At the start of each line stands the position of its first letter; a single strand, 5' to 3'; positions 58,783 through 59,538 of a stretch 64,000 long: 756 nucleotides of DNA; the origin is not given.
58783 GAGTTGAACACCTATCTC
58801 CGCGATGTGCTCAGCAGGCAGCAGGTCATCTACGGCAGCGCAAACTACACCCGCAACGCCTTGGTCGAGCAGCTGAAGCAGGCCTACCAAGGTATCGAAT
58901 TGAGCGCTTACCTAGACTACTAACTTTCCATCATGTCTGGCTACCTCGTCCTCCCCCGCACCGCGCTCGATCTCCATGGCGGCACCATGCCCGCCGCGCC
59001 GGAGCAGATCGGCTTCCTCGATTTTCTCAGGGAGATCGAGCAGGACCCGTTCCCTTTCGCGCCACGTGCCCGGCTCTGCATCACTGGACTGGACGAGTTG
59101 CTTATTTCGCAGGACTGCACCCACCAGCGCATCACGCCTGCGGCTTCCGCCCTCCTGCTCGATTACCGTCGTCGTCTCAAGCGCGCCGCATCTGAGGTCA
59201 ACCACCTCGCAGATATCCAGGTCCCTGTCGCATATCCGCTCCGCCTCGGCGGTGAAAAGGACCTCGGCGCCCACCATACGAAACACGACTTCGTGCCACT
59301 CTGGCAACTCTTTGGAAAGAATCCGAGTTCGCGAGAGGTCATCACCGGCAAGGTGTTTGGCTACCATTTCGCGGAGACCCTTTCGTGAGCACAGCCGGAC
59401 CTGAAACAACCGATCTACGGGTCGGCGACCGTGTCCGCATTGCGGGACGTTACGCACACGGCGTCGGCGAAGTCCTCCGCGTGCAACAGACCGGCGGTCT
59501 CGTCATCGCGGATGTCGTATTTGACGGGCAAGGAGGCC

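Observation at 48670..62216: Eleven-gene, translationally coupled BREX-type-3-like operon with non-canonical composition and order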

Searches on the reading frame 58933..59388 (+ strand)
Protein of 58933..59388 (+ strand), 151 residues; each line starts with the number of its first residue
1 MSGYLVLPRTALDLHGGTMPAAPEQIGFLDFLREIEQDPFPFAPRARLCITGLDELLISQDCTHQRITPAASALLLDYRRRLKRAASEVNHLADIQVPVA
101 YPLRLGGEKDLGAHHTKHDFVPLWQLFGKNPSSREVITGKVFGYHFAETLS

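Call 5: search_protein_families(library=pfam, proteins=[window:58933-59388:+], max_evalue=0.01)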
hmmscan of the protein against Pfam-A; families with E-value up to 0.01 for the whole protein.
window:58933-59388:+ (151 aa): 0 families

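Call 37: find_homologous_proteins(query=window:58933-59388:+, max_evalue=0.001)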
Query window:58933-59388:+ (151 aa): 22 proteins with E <= 0.001 among 53 candidates.
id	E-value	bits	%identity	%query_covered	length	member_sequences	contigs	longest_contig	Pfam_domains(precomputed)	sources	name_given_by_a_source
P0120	2.5e-95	335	98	100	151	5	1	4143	-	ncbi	-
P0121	1.3e-85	303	89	100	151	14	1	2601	PF26277.1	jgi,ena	-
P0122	5.1e-82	291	87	100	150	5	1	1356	-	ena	-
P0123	9.9e-67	242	72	100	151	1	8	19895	-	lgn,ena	-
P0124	7.2e-66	239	69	100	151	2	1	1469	PF26277.1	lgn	-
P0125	1.3e-65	238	71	100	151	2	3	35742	-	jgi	jgi:hypothetical protein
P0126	5.1e-64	233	70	100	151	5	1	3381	-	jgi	jgi:hypothetical protein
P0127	1.1e-63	232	70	100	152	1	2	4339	PF26277.1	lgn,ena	-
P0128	8.7e-60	219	67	100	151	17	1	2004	-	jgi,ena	-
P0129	3.1e-59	217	66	100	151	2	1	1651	-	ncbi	-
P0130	4.2e-58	214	66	100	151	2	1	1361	-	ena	-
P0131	1.4e-55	206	62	100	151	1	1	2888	-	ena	-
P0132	3.7e-55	204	61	100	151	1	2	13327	PF26277.1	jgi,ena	jgi:hypothetical protein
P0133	1.3e-54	202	62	100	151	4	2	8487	-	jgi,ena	jgi:hypothetical protein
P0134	6.3e-54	200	64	100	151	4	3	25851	-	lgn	-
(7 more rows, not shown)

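Call 41: find_homologous_proteins(query=A2, max_evalue=0.001)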
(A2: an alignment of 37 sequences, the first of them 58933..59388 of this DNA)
Query A2 (37 sequences) (151 aa, profile of the alignment): 473 proteins with E <= 0.001 among 3266 candidates; the best 120 are listed.
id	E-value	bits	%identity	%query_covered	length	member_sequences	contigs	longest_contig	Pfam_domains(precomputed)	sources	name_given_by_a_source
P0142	2.3e-52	195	26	90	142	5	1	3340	PF26277.1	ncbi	-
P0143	6.0e-52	193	26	90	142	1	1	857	PF26277.1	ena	-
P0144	7.3e-52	193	26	90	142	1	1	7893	PF26277.1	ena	-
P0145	1.4e-51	192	26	90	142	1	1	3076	PF26277.1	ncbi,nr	ncbi:MAG: hypothetical protein K8R13_06360 [Methanococcoides sp.]|nr:hypothetical protein [Methanoco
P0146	1.5e-51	192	26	90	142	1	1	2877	PF26277.1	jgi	-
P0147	1.5e-51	192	26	90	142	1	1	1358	PF26277.1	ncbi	-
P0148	2.2e-51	192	26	90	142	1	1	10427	PF26277.1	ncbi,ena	-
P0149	3.3e-51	191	26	97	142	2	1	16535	PF26277.1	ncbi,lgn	-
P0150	3.9e-51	191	27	90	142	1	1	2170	PF26277.1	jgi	jgi:hypothetical protein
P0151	3.9e-51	191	26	90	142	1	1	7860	PF26277.1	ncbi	-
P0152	7.9e-51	190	25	90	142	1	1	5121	PF26277.1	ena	-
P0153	8.1e-51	190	30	59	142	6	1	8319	PF26277.1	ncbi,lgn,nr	ncbi:MAG: hypothetical protein IMF11_08080 [Proteobacteria bacterium]|nr:hypothetical protein [Pseud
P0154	8.4e-51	190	25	90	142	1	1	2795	PF26277.1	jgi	-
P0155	1.0e-50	189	30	60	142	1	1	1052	PF26277.1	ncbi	-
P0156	1.2e-50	189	26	90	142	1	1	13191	PF26277.1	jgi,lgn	jgi:hypothetical protein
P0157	1.3e-50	189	37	38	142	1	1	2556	PF26277.1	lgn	-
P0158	1.3e-50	189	26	90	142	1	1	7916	PF26277.1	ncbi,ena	-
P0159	1.4e-50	189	26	90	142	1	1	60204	PF26277.1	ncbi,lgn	-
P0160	1.5e-50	189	24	97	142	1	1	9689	PF26277.1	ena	-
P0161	1.6e-50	189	26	90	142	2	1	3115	PF26277.1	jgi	-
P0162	1.8e-50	189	35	54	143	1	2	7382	PF26277.1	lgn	-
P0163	2.3e-50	188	36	55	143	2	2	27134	PF26277.1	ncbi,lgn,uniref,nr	ncbi:hypothetical protein HKBW3S06_00014 [Candidatus Hakubella thermalkaliphila]|uniref:DUF8076 doma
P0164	2.3e-50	188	30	66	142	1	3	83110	PF26277.1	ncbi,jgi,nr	ncbi:MAG: hypothetical protein JRF30_00710 [Deltaproteobacteria bacterium]|nr:hypothetical protein [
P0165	3.2e-50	188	25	90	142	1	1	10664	PF26277.1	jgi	-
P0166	3.6e-50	188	25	90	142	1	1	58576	PF26277.1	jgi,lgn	jgi:hypothetical protein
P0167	3.6e-50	188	26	90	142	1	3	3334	PF26277.1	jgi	-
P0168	4.7e-50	187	26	90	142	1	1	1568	PF26277.1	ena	-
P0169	6.1e-50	187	24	97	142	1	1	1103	PF26277.1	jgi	jgi:hypothetical protein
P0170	6.4e-50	187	32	38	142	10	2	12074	PF26277.1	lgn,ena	-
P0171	7.0e-50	187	25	97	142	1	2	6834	PF26277.1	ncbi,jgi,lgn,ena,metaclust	metaclust:\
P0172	7.1e-50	187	29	90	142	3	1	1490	PF26277.1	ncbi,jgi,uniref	ncbi:unnamed protein product [marine sediment metagenome]|uniref:DUF8076 domain-containing protein n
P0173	7.7e-50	187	25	90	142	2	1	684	PF26277.1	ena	-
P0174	7.7e-50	187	28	90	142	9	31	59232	PF26277.1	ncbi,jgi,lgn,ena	-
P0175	7.9e-50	187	26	90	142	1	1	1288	PF26277.1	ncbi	-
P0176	8.8e-50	186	27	90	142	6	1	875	PF26277.1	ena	-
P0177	9.6e-50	186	27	90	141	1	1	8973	PF26277.1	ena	-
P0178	1.2e-49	186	32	59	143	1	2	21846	PF26277.1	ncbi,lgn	-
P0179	1.2e-49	186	29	90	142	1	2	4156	PF26277.1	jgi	-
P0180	1.2e-49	186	28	66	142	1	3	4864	PF26277.1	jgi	jgi:hypothetical protein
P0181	1.3e-49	186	34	52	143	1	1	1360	PF26277.1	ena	-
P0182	1.3e-49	186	30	60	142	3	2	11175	PF26277.1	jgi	-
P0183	1.6e-49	186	29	85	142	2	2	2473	PF26277.1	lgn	-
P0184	1.7e-49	185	31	60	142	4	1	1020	PF26277.1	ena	-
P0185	2.0e-49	185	28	90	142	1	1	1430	PF26277.1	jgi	-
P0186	2.0e-49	185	30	85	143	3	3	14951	PF26277.1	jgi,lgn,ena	-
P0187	2.1e-49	185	26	66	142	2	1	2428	PF26277.1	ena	-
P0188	2.1e-49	185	31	60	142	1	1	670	PF26277.1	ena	-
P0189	2.3e-49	185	26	90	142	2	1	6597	PF26277.1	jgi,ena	jgi:hypothetical protein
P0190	2.3e-49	185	27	90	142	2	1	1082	PF26277.1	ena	-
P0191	3.1e-49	185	41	48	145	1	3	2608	PF26277.1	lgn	-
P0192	3.2e-49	185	28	60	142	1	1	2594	PF26277.1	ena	-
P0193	3.2e-49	185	28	97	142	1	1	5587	PF26277.1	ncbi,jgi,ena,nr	ncbi:MAG: hypothetical protein KKH68_08450 [Proteobacteria bacterium]|nr:hypothetical protein [Pseud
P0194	4.8e-49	184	26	90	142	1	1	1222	PF26277.1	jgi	-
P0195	5.0e-49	184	23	90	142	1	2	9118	PF26277.1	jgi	-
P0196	5.8e-49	184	36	59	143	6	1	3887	PF26277.1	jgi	-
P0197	6.0e-49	184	27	90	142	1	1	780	PF26277.1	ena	-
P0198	6.1e-49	184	28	83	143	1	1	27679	PF26277.1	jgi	-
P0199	6.2e-49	184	26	90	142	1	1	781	PF26277.1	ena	-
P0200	6.4e-49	184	27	60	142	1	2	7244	PF26277.1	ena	-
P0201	7.1e-49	184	30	59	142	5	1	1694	PF26277.1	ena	-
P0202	7.3e-49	183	26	90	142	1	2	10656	PF26277.1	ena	-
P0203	7.5e-49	183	22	97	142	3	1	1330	PF26277.1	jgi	jgi:hypothetical protein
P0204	8.4e-49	183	29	68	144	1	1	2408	PF26277.1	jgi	jgi:hypothetical protein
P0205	8.5e-49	183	27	59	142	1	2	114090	PF26277.1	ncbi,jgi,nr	ncbi:MAG: hypothetical protein JRH18_02570 [Deltaproteobacteria bacterium]|nr:hypothetical protein [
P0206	9.8e-49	183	32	64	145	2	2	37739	PF26277.1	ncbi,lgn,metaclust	metaclust:\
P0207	9.9e-49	183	26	90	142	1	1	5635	PF26277.1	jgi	jgi:hypothetical protein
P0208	1.0e-48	183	27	90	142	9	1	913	PF26277.1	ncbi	-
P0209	1.0e-48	183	26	90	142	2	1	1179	PF26277.1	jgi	-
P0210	1.1e-48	183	28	60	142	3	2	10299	PF26277.1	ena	-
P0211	1.1e-48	183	30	49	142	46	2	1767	PF26277.1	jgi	-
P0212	1.1e-48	183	25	81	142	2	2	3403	PF26277.1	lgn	-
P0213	1.1e-48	183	32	60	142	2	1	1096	PF26277.1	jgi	jgi:hypothetical protein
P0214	1.1e-48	183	27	70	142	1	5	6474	PF26277.1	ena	-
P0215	1.3e-48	183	28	90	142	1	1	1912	PF26277.1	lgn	-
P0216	1.3e-48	183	36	38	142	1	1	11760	PF26277.1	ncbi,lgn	-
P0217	1.4e-48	183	28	70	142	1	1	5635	PF26277.1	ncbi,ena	-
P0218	1.6e-48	182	28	60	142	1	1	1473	PF26277.1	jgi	-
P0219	1.7e-48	182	28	70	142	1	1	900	PF26277.1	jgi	-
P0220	1.7e-48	182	29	60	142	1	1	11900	PF26277.1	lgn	-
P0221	1.8e-48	182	27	90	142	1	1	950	PF26277.1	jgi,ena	-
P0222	2.0e-48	182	28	90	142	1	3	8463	PF26277.1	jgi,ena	-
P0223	2.2e-48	182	30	83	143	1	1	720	PF26277.1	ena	-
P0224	2.7e-48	182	26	90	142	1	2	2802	PF26277.1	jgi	-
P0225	2.9e-48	182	32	38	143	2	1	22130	PF26277.1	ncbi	-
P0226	2.9e-48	182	27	97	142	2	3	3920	PF26277.1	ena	-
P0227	3.2e-48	181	26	97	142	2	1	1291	PF26277.1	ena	-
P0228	3.2e-48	181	33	38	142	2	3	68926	PF26277.1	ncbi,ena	-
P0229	3.3e-48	181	30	59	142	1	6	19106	PF26277.1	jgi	-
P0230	4.2e-48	181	28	70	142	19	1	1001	PF26277.1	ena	-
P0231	4.6e-48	181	28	94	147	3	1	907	PF26277.1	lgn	-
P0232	5.1e-48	181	32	69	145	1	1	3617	PF26277.1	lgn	-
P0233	5.9e-48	181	26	60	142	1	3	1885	PF26277.1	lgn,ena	-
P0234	6.0e-48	180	26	90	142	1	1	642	PF26277.1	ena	-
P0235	6.4e-48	180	34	38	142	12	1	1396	PF26277.1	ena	-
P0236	7.0e-48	180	32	38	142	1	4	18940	PF26277.1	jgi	-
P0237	7.3e-48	180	26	90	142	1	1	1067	PF26277.1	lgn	-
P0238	8.3e-48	180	30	59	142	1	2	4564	PF26277.1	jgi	-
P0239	8.4e-48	180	37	59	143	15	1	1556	PF26277.1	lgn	-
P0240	8.6e-48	180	39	22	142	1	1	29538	PF26277.1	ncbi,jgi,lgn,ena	-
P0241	8.8e-48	180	28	90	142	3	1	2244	PF26277.1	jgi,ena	-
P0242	9.0e-48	180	29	87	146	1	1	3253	PF26277.1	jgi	jgi:hypothetical protein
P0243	9.2e-48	180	26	66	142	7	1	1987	PF26277.1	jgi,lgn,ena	-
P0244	9.5e-48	180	29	38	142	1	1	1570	PF26277.1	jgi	jgi:hypothetical protein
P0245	9.9e-48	180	33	38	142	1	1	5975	PF26277.1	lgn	-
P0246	1.1e-47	180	24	60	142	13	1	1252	PF26277.1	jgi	jgi:hypothetical protein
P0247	1.1e-47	180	37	39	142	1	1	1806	PF26277.1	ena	-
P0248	1.2e-47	180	26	90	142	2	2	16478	PF26277.1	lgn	-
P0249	1.2e-47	180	25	66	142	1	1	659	PF26277.1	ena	-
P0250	1.2e-47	180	48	22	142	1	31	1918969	PF26277.1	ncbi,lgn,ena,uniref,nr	ncbi:MAG: hypothetical protein DWB56_07905 [Candidatus Jettenia sp.]|uniref:DUF8076 domain-containin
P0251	1.2e-47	180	27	66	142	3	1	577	PF26277.1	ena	-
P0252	1.3e-47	179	27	85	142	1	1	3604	PF26277.1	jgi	jgi:hypothetical protein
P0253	1.3e-47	179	29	38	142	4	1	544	PF26277.1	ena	-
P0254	1.4e-47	179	34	38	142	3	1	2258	PF26277.1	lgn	-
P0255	1.4e-47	179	26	90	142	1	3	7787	PF26277.1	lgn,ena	-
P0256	1.4e-47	179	28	70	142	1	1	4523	PF26277.1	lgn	-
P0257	1.6e-47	179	22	81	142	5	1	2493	PF26277.1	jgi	jgi:hypothetical protein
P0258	1.6e-47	179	31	59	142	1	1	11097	PF26277.1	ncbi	-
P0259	1.6e-47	179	31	40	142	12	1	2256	PF26277.1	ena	-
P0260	1.7e-47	179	27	66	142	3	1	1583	PF26277.1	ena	-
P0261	1.8e-47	179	27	64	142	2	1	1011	PF26277.1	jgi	jgi:predicted RNA-binding protein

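Call 50: predict_structure(alignment_id=A3)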
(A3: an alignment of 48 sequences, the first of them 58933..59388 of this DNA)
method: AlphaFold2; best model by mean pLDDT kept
length: 151 residues; sequences in the alignment: 48
mean_pLDDT: 92.7   pTM: 0.88
mean pLDDT of the five models: 92.7, 92.4, 90.9, 90.4, 89.4
residues with pLDDT >= 90: 125; 70-90: 25; 50-70: 1; < 50: 0
segments of 3 or more residues with pLDDT < 50: none
pLDDT, mean of each block of 10 residues (from residue 1): 93 94 96 94 96 92 89 94 95 95 90 90 93 90 93 78
secondary structure, 60 per line:
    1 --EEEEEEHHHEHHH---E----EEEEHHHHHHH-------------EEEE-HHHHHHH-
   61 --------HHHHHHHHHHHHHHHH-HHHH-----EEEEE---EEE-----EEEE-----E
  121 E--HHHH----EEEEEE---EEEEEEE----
elements in order: E3-8 E24-27 H28-34 E48-51 H53-59 H69-84 H86-89 E95-99 E103-105 E111-114 H124-127 E132-137 E141-147

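Call 55: fold_search(model_id=the predicted structure, library=pdb)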
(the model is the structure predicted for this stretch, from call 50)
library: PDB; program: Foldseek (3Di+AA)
matches with E <= 10: 343; with E <= 0.001: 0
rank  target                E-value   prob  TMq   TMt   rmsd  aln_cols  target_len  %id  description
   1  8zwo_E                4.8e-01  0.08  0.17  0.10   6.9        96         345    7  Structure of CTF18-PCNA with ATP (released 2025-06-18)
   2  9fk2_A                5.1e-01  0.07  0.23  0.11  14.8       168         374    5  The structure of glycosynthase XT6 (E265G mutant), the extracellular xylanase of G.proteiniphilus T-6 in complex with  (released 2025-06-11)
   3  4pmu_A                5.8e-01  0.09  0.20  0.10  15.1        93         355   14  Crystal structure of a novel reducing-end xylose-releasing exo-oligoxylanase (XynA) belonging to GH10 family (space gr (released 2014-10-08)
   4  8ox9_A                6.2e-01  0.18  0.28  0.06   6.1        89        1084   20  Cryo-EM structure of ATP8B1-CDC50A in E2P active conformation with bound PC (released 2023-11-29)
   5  7ln2_F                6.2e-01  0.14  0.30  0.09   5.9       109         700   10  Cryo-EM structure of human p97 in complex with Npl4/Ufd1 and polyubiquitinated Ub-Eos (FOM, Class 1) (released 2021-09-15)
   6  4prw_A                6.2e-01  0.06  0.20  0.09  14.2       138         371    6  Xylanase T6 (XT6) from Geobacillus Stearothermophilus in complex with xylohexaose (released 2015-03-11)
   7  8umt_E                7.1e-01  0.09  0.21  0.11   6.5        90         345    9  Atomic model of the human CTF18-RFC-PCNA binary complex in the three-subunit binding state (state 2) (released 2024-05-08)
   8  4l4o                  7.6e-01  0.08  0.20  0.10  11.8       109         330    9  The crystal structure of CbXyn10B in native form (released 2014-05-07)
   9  1hiz                  8.6e-01  0.09  0.20  0.09  11.6        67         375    6  Xylanase T6 (Xt6) from Bacillus Stearothermophilus (released 2002-01-04)
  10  1kht_A                8.6e-01  0.08  0.23  0.20   7.3       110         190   11  Adenylate kinase from Methanococcus voltae (released 2003-06-03)
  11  9fk6                  9.2e-01  0.04  0.20  0.10  15.1       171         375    6  The structure of XT6 from G.proteiniphilus T-6: The E265G/N158D mutant (released 2025-06-18)
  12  4pmv_A                9.8e-01  0.16  0.20  0.09   2.8        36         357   17  Crystal structure of a novel reducing-end xylose-releasing exo-oligoxylanase (XynA) belonging to GH10 family (space gr (released 2014-10-08)
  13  7ezo                  9.8e-01  0.08  0.21  0.11  13.5        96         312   11  GH10 domain of bifunctional endoxylanase and arabinofuranosidase of Bi0569 (released 2022-07-13)
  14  2chg_C                9.8e-01  0.07  0.18  0.14   6.6        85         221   10  Replication Factor C domains 1 and 2 (released 2006-06-06)
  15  9peo_C                9.8e-01  0.07  0.20  0.11   6.7        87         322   10  Structure of the S. cerevisiae clamp loader Replication Factor C (RFC) with mixed nucleotide occupancy (released 2025-11-12)
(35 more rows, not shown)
